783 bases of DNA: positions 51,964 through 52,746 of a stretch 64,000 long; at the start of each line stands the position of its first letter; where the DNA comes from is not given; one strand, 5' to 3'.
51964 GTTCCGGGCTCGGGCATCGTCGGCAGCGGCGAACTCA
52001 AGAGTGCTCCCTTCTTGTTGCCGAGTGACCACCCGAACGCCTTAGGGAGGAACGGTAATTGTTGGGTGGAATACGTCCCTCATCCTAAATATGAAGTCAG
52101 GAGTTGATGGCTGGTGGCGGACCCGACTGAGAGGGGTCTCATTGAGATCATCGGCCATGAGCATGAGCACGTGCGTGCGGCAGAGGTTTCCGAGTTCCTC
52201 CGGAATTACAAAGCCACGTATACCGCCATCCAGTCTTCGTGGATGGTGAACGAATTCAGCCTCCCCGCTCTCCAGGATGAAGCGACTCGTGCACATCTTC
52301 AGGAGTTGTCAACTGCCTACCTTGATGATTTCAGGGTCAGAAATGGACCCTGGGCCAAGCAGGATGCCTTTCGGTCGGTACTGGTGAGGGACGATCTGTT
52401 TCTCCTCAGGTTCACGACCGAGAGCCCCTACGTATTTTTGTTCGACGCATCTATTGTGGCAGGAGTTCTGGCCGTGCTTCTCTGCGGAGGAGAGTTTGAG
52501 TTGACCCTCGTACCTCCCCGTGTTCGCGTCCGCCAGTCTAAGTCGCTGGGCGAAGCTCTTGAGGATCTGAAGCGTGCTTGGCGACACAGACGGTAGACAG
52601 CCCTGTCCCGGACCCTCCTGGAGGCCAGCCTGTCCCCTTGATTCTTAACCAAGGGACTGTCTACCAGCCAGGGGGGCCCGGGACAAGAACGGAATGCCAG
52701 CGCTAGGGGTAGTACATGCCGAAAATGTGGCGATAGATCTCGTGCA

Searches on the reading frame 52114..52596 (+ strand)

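Call 3: search_protein_families(library=pfam, proteins=[window:52114-52596:+], max_evalue=0.1)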
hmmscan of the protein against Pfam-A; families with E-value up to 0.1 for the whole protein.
window:52114-52596:+ (160 aa): 0 families

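Call 4: search_protein_families(library=padloc, proteins=[window:52114-52596:+], max_evalue=0.1)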
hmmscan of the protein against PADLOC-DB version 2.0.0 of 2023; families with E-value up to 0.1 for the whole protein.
window:52114-52596:+ (160 aa): 1 family
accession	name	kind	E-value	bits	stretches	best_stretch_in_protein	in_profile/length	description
PDLC00710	Effector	-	0.014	13.1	0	111-158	66-113/176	2TM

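Call 7: search_protein_families(library=ncbifam, proteins=[window:52114-52596:+], max_evalue=0.1)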
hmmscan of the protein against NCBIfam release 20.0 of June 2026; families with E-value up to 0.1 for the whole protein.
window:52114-52596:+ (160 aa): 0 families
